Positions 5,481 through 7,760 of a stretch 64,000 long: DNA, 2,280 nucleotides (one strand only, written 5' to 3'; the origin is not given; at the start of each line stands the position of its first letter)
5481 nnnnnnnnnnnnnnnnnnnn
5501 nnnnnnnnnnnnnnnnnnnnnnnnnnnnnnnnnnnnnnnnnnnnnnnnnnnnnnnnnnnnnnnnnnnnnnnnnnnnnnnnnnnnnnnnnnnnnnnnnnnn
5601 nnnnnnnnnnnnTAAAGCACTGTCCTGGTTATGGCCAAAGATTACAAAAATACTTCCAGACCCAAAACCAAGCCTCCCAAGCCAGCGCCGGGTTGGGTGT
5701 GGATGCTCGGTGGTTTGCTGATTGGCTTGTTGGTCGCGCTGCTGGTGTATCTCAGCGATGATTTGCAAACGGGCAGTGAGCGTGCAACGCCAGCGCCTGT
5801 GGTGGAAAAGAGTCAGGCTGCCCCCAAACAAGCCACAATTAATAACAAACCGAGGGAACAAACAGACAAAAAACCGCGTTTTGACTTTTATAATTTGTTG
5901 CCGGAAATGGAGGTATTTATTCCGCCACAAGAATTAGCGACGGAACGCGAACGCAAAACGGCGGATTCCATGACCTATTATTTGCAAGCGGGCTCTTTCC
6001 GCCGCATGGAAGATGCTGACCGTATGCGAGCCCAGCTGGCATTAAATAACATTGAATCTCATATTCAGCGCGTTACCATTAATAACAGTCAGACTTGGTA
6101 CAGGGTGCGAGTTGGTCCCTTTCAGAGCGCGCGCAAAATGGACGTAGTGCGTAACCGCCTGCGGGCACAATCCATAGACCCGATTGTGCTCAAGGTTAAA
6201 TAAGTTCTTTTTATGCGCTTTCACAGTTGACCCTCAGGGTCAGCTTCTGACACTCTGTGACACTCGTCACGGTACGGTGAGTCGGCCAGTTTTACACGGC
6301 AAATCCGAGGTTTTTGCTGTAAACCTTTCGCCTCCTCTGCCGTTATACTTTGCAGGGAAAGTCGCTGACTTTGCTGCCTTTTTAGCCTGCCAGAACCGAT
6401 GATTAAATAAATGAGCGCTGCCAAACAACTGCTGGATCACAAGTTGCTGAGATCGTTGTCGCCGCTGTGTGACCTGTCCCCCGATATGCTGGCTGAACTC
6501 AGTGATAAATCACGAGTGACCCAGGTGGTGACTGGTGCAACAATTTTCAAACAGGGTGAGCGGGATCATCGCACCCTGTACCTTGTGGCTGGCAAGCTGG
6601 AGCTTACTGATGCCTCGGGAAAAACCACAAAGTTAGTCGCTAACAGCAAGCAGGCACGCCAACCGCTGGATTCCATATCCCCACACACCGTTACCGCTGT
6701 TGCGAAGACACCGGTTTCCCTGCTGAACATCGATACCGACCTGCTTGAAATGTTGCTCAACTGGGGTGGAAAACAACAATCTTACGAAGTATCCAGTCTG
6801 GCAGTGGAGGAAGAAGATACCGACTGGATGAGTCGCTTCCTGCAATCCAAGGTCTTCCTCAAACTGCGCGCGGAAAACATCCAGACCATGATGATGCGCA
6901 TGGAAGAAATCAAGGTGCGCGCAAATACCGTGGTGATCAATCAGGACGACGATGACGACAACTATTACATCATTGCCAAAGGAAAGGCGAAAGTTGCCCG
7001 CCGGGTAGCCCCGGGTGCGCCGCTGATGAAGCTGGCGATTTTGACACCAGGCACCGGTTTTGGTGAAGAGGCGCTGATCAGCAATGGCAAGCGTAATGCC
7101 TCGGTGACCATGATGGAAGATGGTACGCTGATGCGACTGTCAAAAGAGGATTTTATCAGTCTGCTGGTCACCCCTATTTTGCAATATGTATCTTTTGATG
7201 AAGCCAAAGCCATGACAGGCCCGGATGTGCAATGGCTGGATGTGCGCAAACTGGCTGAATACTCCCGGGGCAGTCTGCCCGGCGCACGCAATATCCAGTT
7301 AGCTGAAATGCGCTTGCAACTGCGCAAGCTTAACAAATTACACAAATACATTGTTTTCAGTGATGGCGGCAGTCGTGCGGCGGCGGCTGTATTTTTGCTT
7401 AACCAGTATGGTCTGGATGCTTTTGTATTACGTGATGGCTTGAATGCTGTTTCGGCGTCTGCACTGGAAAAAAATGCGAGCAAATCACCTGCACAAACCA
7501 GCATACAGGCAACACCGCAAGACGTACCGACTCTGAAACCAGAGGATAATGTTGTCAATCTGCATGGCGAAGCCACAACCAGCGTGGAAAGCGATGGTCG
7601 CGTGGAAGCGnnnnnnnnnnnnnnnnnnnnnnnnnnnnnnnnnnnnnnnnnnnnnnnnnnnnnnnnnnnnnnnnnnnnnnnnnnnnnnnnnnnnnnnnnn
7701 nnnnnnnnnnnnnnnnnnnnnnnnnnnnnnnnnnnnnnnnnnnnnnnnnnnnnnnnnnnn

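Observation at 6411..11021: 1536-aa cNMP-binding, rhodanese, giant coiled-coil, single-TM protein with an acidic tail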

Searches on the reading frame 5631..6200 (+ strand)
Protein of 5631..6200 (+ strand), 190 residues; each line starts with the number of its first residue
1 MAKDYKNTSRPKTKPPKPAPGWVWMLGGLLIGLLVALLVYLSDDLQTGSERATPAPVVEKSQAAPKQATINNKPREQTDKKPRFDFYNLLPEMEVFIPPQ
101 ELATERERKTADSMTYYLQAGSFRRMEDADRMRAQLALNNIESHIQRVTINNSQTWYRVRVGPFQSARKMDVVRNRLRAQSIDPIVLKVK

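Call 6: search_protein_families(library=pfam, proteins=[window:5631-6200:+], max_evalue=0.01)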
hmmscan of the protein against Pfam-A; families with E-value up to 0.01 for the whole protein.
window:5631-6200:+ (190 aa): 1 family
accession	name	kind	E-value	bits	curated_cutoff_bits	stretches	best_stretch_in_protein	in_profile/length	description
PF05036.18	SPOR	-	2.7e-20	72.9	21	1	115-188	4-76/76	SPOR domain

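Call 74: search_protein_families(library=padloc, proteins=[window:5631-6200:+], max_evalue=0.01)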
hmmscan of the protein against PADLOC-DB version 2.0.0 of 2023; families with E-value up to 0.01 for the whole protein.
window:5631-6200:+ (190 aa): 0 families

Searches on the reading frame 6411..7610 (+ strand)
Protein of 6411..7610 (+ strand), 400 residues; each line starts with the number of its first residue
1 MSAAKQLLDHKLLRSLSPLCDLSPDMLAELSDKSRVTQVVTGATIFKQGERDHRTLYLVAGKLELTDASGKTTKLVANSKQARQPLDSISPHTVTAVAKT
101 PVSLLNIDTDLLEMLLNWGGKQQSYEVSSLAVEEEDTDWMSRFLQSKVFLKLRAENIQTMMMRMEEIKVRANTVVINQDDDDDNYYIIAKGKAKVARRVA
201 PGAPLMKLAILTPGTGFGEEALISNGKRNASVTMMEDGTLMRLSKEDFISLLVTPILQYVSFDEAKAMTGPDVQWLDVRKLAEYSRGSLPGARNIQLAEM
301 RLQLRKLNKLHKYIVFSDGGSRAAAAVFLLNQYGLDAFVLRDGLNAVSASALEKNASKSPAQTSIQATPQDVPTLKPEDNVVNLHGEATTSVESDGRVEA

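Call 7: find_homologous_proteins(query=window:6411-7610:+)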
Query window:6411-7610:+ (400 aa): 107 proteins with E <= 0.001 among 8000 candidates.
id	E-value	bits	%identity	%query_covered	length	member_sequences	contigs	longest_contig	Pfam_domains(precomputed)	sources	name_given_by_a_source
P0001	9.9e-166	569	67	100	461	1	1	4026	PF00581.26,PF00027.36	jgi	jgi:CRP-like cAMP-binding protein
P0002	2.0e-165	568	76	88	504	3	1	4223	PF00581.26,PF00027.36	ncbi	-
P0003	8.8e-164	563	73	91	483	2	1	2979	PF00581.26,PF00027.36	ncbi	ncbi:MAG: cyclic nucleotide-binding domain-containing protein, partial [Gammaproteobacteria bacteriu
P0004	1.3e-162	559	76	88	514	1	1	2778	PF00581.26,PF00027.36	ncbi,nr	ncbi:MAG: cyclic nucleotide-binding domain-containing protein, partial [Gammaproteobacteria bacteriu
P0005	5.9e-161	554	67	100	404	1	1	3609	PF00581.26,PF00027.36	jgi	-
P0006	7.8e-147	507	82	73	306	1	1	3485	PF00027.36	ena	-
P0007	4.2e-83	298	46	86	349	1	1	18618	PF00581.26,PF00027.36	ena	-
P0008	7.5e-83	297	46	85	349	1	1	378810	PF00581.26,PF00027.36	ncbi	-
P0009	1.6e-81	292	44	87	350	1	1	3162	PF00581.26,PF00027.36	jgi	-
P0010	1.8e-81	292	45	85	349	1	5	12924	PF00581.26,PF00027.36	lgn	-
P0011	6.2e-81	290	45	85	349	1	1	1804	PF00581.26,PF00027.36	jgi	jgi:CRP-like cAMP-binding protein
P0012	6.9e-79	284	45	84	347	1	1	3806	PF00581.26,PF00027.36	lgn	-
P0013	3.5e-78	281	42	87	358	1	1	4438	PF00581.26,PF00027.36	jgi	-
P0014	4.8e-78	281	43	85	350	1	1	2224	PF00581.26,PF00027.36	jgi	-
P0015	1.9e-77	279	42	84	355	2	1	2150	PF00581.26,PF00027.36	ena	-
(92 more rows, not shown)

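Call 15: find_related_loci(query=A1, collection=genome_contigs, flank=10000)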
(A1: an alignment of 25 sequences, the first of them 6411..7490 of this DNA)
Query A1 (360 aa) in genome_contigs; peptide patterns used: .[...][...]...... (x = any residue, [..] = any of these).
600 stretches matched a pattern (row limit reached: there are more); 530 encode a relative of the query (tblastn E <= 1e-3); the best 80 are kept; 80 distinct loci.
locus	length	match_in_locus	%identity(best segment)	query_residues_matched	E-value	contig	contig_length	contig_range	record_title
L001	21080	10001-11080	97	1-360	0e+0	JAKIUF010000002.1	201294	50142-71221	MAG: Gammaproteobacteria bacterium isolate D100SM.bin.11 NODE_9_length_201294_cov_6.161105, whole genome shotgun sequenc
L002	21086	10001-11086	94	1-360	0e+0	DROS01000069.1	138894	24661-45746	MAG TPA_asm: Gammaproteobacteria bacterium isolate HyVt-540 HyVt-540_k145_412713, whole genome shotgun sequence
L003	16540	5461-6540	73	1-360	1e-175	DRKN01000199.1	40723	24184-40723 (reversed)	MAG TPA_asm: Gammaproteobacteria bacterium isolate HyVt-441 HyVt-441_k145_947512, whole genome shotgun sequence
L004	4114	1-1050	72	11-360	4e-174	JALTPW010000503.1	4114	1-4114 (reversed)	MAG: Chromatiales bacterium isolate S140_maxbin2_scaf2bin.116 S140_NODE_25575_length_4114_cov_4.065463, whole genome sho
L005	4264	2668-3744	68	1-360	5e-172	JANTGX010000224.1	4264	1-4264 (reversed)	MAG: Gammaproteobacteria bacterium isolate bin10089 c_000000025109, whole genome shotgun sequence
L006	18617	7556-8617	80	1-354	0e+0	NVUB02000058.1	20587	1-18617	MAG: Ectothiorhodospiraceae bacterium isolate NORP100 NORP100_58, whole genome shotgun sequence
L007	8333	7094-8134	44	3-348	2e-93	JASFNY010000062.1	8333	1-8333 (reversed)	MAG: Thiohalophilus sp. isolate D0819M02metaG_Bin_199 D0819M02metaG_FD_scaffold_3566_c1, whole genome shotgun sequence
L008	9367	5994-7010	45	1-344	2e-93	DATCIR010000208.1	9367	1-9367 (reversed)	MAG TPA_asm: Gammaproteobacteria bacterium isolate SMAG_U7864 k141_4118105, whole genome shotgun sequence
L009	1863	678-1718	45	3-348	3e-98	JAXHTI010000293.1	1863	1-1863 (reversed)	MAG: Pseudomonadota bacterium isolate MAG20_tar_biofilm MAG20_293, whole genome shotgun sequence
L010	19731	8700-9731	44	1-344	7e-91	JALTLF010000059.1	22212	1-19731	MAG: Chromatiales bacterium isolate S139_maxbin2_scaf2bin.311 S139_NODE_1698_length_22212_cov_46.226670, whole genome sh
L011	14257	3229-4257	44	3-344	2e-90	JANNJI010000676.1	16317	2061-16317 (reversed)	MAG: Gammaproteobacteria bacterium isolate SOY_40_concoct_13 SOY_40_k141_2797483, whole genome shotgun sequence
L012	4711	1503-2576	46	1-359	8e-91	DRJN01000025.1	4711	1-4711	MAG TPA_asm: Gammaproteobacteria bacterium isolate HyVt-418 HyVt-418_k95_110701, whole genome shotgun sequence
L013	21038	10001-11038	44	4-348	4e-90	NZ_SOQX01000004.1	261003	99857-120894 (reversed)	Thiohalophilus thiocyanatoxydans strain DSM 16326 Ga0244672_104, whole genome shotgun sequence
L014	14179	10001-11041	44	3-348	2e-89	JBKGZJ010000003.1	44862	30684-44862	MAG: Thiohalophilus sp. isolate C5M10_10 NODE_173_length_44862_cov_13.252952, whole genome shotgun sequence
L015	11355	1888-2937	45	1-348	2e-89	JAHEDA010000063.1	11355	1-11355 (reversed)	MAG: Gammaproteobacteria bacterium isolate Ww185 NODE_13053_length_11355_cov_2.979972, whole genome shotgun sequence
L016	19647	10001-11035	44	1-344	3e-89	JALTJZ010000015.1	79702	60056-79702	MAG: Chromatiales bacterium isolate S139_maxbin2_scaf2bin.148 S139_NODE_138_length_79702_cov_60.159460, whole genome sho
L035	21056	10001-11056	42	1-352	2e-83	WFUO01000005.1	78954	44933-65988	MAG: Gammaproteobacteria bacterium isolate S139_76 k151_118594, whole genome shotgun sequence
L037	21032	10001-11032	43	7-346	1e-82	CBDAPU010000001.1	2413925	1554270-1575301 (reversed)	MAG: Gammaproteobacteria bacterium isolate 3628a75d-2d1f-48c2-bb7e-2c568f54228a genome assembly, contig: contig_1, whole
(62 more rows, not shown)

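Call 23: search_solved_structures(query=window:6411-7490:+, max_evalue=0.01)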
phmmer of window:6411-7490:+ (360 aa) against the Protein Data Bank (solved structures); distinct sequences matched with E-value up to 0.01: 80 (the best 60 are shown).
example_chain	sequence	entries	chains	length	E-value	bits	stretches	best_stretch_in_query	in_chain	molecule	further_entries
9ya0_MA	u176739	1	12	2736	2.7e-22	82.6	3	168-254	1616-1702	PCR12, TGME49_219070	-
5j3u_A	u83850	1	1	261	5.1e-16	62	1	137-252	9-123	Protein Kinase A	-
6rsx_A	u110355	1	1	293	3.8e-14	55.8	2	148-257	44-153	Regulatory Subunit of Protein Kinase A (cAMP-dependent) from Euglena gracilis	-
3shr_A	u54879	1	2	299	2.7e-12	49.7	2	137-252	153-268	cGMP-dependent protein kinase 1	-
7ssb_A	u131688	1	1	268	2e-11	46.9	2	137-251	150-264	cGMP-dependent protein kinase 1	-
1o7f_A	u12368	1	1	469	2.6e-11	46.5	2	166-252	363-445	CAMP-DEPENDENT RAP1 GUANINE-NUCLEOTIDE EXCHANGE FACTOR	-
4z07_A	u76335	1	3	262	3.8e-11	46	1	137-251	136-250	cGMP-dependent protein kinase 1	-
2byv_E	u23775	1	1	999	1.7e-10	43.9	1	166-252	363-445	RAP GUANINE NUCLEOTIDE EXCHANGE FACTOR 4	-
7lv3_A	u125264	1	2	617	3.4e-10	42.8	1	137-252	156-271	Isoform Beta of cGMP-dependent protein kinase 1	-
4f7z_A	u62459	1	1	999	2e-09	40.3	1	166-250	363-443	Rap guanine nucleotide exchange factor 4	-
5dyk_A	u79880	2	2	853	9.3e-09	38.1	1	135-252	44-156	CGMP-dependent protein kinase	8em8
4din_B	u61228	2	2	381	9.6e-09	38.1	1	157-238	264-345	cAMP-dependent protein kinase type I-beta regulatory subunit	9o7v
4ev0_A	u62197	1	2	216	9.8e-09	38.1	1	175-253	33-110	Transcription regulator, Crp family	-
5ezr_A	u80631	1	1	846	2.4e-08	36.8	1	135-252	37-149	cGMP-dependent protein kinase, putative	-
4rz7_A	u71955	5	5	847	2.4e-08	36.8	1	135-252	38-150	cGMP-dependent protein kinase, putative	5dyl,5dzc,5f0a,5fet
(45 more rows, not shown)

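Call 31: search_protein_families(library=pfam, proteins=[L016:2507-5329:+, L016:6262-6894:+, L016:7410-7934:+, L016:7939-8844:+, L016:8860-9585:+, L016:13400-13861:-, L016:13889-14614:-, L016:14700-15113:+, L016:15116-16036:-, L016:18226-19485:+], max_evalue=0.001)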
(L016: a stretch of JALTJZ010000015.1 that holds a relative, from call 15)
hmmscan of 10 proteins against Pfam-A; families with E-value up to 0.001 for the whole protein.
L016:2507-5329:+ (941 aa): 6 families
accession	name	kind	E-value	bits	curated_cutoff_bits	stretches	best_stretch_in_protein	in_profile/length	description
PF13174.12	TPR_6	-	1.1e-15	57.6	26.3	0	124-155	2-33/33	Tetratricopeptide repeat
PF13428.12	TPR_14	-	1.6e-11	44.1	23.5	0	125-155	4-34/44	Tetratricopeptide repeat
PF13432.12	TPR_16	-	2.3e-09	37.9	32.7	0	392-445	9-58/65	Tetratricopeptide repeat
PF07719.23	TPR_2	-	2.5e-08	33.9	27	0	197-223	2-28/34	Tetratricopeptide repeat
PF13525.12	YfiO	-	4.8e-07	30.2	25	0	594-700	6-122/203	Outer membrane lipoprotein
PF13424.12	TPR_12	-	3.2e-05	24.5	30.1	0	392-442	15-70/77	Tetratricopeptide repeat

L016:6262-6894:+ (211 aa): 1 family
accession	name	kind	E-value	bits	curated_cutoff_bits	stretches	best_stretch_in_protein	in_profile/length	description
PF01618.21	MotA_ExbB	-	8.3e-31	106.8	22.9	1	70-195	2-127/127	MotA/TolQ/ExbB proton channel family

L016:7410-7934:+ (175 aa): 1 family
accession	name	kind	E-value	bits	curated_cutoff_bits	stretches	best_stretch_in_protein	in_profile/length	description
PF02472.21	ExbD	-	7.6e-17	62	25.4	1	17-161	2-125/128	Biopolymer transport protein ExbD/TolR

L016:7939-8844:+ (302 aa): 1 family
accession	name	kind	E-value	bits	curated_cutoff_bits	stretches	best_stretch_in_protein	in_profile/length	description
PF03544.19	TonB_C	-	2e-05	25.4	24.6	1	239-299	14-77/79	Gram-negative bacterial TonB protein C-terminal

L016:8860-9585:+ (242 aa): 1 family
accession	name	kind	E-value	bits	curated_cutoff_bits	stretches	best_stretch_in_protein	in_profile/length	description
PF13180.12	PDZ_2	-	0.0001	22.9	27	1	168-233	11-73/80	PDZ domain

L016:13400-13861:- (154 aa): 1 family
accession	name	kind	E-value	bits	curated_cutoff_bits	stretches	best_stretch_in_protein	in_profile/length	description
PF11141.13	DUF2914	-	1.8e-16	60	23.6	1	71-130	2-61/62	Protein of unknown function (DUF2914)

L016:13889-14614:- (242 aa): 1 family
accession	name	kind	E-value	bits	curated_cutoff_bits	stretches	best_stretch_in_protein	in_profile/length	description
PF08378.17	NERD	-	4.8e-12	46.8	22.1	1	47-153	2-111/111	Nuclease-related domain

L016:14700-15113:+ (138 aa): 0 families

L016:15116-16036:- (307 aa): 3 families
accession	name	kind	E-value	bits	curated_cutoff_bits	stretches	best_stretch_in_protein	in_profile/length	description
PF00498.31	FHA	-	2.6e-18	66.6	20.7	1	22-87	1-67/67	FHA domain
PF00211.25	Guanylate_cyc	-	2.4e-13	50.5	21.9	1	117-288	4-175/183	Adenylate and Guanylate cyclase catalytic domain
PF16697.10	Yop-YscD_cpl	-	3.4e-09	37.3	33.2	1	19-95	16-92/94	Inner membrane component of T3SS, cytoplasmic domain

L016:18226-19485:+ (420 aa): 2 families
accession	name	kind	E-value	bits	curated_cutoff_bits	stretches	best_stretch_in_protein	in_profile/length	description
PF00990.26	GGDEF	-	6.3e-33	114.3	23.8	2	239-347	1-117/161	Diguanylate cyclase, GGDEF domain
PF24898.2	GGDEF_GdpP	-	0.00035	21.3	30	1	326-418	32-121/126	Cyclic-di-AMP phosphodiesterase GdpP-like, GGDEF domain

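Call 38: predict_structure(alignment_id=A1)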
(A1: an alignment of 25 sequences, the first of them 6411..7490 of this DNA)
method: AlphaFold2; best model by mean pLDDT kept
length: 360 residues; sequences in the alignment: 25
mean_pLDDT: 87.4   pTM: 0.60
mean pLDDT of the five models: 87.4, 86.6, 85.3, 84.2, 83.6
residues with pLDDT >= 90: 221; 70-90: 106; 50-70: 9; < 50: 24
segments of 3 or more residues with pLDDT < 50: 1-4, 120-135, 357-360
pLDDT, mean of each block of 10 residues (from residue 1): 55 89 87 93 95 92 95 93 85 93 94 74 38 59 86 92 96 95 95 91 84 92 90 97 97 95 91 94 90 92 91 94 94 95 90 61
secondary structure, 60 per line:
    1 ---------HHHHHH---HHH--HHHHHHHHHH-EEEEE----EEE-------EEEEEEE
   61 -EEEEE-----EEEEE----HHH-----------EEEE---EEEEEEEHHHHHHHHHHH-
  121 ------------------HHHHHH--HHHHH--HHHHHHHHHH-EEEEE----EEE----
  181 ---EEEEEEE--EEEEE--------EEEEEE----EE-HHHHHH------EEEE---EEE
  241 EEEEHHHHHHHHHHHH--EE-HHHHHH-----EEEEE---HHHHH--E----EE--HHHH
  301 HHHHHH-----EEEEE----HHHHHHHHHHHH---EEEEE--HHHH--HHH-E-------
elements in order: H10-15 H24-33 E35-39 E44-46 E54-60 E62-66 E72-76 E95-98 E102-108 H109-119 H139-144 H147-151 H154-163 E165-169 E174-176 E184-190 E193-197 E206-211 H219-224 E231-234 E238-244 H245-256 H262-267 E273-277 H281-285 H297-306 E312-316 H321-332 E336-340 H343-346

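Call 42: fold_search(model_id=the predicted structure, library=pdb)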
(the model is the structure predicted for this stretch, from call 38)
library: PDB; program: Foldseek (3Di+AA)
matches with E <= 10: 1608; with E <= 0.001: 756
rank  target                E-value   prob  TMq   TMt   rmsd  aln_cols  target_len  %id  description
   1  4z07_C                1.4e-19  1.00  0.30  0.42  15.8       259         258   20  Co-crystal structure of the tandem CNB (CNB-A/B) domains of human PKG I beta with cGMP (released 2016-04-13)
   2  4z07_A                2.9e-19  1.00  0.30  0.42  15.4       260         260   20  Co-crystal structure of the tandem CNB (CNB-A/B) domains of human PKG I beta with cGMP (released 2016-04-13)
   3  4x6r_B                5.5e-19  1.00  0.29  0.36  16.5       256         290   19  An Isoform-specific Myristylation Switch Targets RIIb PKA Holoenzymes to Membranes (released 2015-07-22)
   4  6byr_B                5.8e-19  1.00  0.28  0.35  16.3       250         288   18  Structures of the PKA RI alpha holoenzyme with the FLHCC driver J-PKAc alpha or native PKAc alpha (released 2019-04-03)
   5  1ne4                  7.0e-19  1.00  0.31  0.41  21.3       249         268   19  Crystal Structure of Rp-cAMP Binding R1a Subunit of cAMP-dependent Protein Kinase (released 2004-01-13)
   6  2qcs_B                9.9e-19  1.00  0.29  0.36  16.6       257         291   19  A complex structure between the Catalytic and Regulatory subunit of Protein Kinase A that represents the inhibited sta (released 2007-11-06)
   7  3shr_A                1.4e-18  1.00  0.28  0.36  17.6       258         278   21  Crystal Structure of cGMP-dependent Protein Kinase Reveals Novel Site of Interchain Communication (released 2011-09-21)
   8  6no7_D                1.7e-18  1.00  0.29  0.37  16.8       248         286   18  Crystal Structure of the full-length wild-type PKA RIa Holoenzyme (released 2019-07-24)
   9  7lv3_B                1.8e-18  1.00  0.29  0.18  16.5       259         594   20  Crystal structure of human protein kinase G (PKG) R-C complex in inhibited state (released 2022-08-24)
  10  7lv3_A                3.3e-18  1.00  0.29  0.18  16.4       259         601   20  Crystal structure of human protein kinase G (PKG) R-C complex in inhibited state (released 2022-08-24)
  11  5j3u                  4.1e-18  1.00  0.31  0.42  19.1       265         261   15  Co-crystal structure of the regulatory domain of Toxoplasma gondii PKA with cAMP (released 2016-04-20)
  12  6no7_B                6.3e-18  1.00  0.29  0.36  16.6       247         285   19  Crystal Structure of the full-length wild-type PKA RIa Holoenzyme (released 2019-07-24)
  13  6rsx                  7.0e-18  1.00  0.30  0.40  20.4       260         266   20  Regulatory Subunit of cAMP-dependant Protein Kinase A from Euglena gracilis at 1.6 A resolution (released 2020-10-28)
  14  6no7_F                7.9e-18  1.00  0.29  0.37  16.7       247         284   19  Crystal Structure of the full-length wild-type PKA RIa Holoenzyme (released 2019-07-24)
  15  3of1                  1.3e-17  1.00  0.29  0.41  19.5       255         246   20  Crystal Structure of Bcy1, the Yeast Regulatory Subunit of PKA (released 2010-12-01)
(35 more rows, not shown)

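Call 56: search_protein_families(library=pfam, proteins=[L037:8161-8496:+, L037:8524-9825:+, L037:11061-11912:+, L037:6884-7639:+, L035:14000-15073:+, L013:9150-9839:+, L013:13100-13873:-, L003:10262-10762:-], max_evalue=0.001)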
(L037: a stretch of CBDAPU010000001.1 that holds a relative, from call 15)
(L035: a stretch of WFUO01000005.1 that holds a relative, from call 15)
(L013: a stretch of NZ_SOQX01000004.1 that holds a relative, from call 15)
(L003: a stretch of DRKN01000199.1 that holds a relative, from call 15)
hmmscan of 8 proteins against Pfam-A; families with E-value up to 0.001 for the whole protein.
L037:8161-8496:+ (112 aa): 1 family
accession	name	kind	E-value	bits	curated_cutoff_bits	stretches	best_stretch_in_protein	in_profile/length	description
PF00543.27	P-II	-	3.3e-31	108.1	25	1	1-106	1-102/102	Nitrogen regulatory protein P-II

L037:8524-9825:+ (434 aa): 1 family
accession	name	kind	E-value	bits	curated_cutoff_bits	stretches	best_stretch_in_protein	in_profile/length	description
PF00909.26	Ammonium_transp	-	1.5e-123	412.9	23.2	1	38-432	1-399/399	Ammonium Transporter Family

L037:11061-11912:+ (284 aa): 3 families
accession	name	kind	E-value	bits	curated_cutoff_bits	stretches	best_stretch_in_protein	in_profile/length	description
PF08501.16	Shikimate_dh_N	-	9.4e-22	77.5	27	1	16-98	1-83/83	Shikimate dehydrogenase substrate binding domain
PF01488.26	Shikimate_DH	-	2e-13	51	24.3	1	120-200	2-85/138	Shikimate / quinate 5-dehydrogenase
PF18317.6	SDH_C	-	5.8e-11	42.4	25.8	1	247-277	1-31/31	Shikimate 5'-dehydrogenase C-terminal domain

L037:6884-7639:+ (252 aa): 1 family
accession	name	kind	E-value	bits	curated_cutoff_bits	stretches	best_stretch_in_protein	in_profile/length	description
PF09694.16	Gcw_chp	-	2.7e-41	142.5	24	1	39-235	5-204/230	Bacterial protein of unknown function (Gcw_chp)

L035:14000-15073:+ (358 aa): 1 family
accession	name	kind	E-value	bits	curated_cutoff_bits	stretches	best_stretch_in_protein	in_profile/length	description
PF03781.23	FGE-sulfatase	-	4.2e-59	200.7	23.3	1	131-356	3-255/255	Sulfatase-modifying factor enzyme 1-like domain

L013:9150-9839:+ (230 aa): 0 families

L013:13100-13873:- (257 aa): 1 family
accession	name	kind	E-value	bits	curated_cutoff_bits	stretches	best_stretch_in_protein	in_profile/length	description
PF08378.17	NERD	-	2.2e-09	38.2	22.1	1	75-166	20-111/111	Nuclease-related domain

L003:10262-10762:- (167 aa): 1 family
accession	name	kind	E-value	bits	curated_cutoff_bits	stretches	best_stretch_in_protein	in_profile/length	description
PF00072.30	Response_reg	-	3.7e-29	101.6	30.2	1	36-144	1-107/111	Response regulator receiver domain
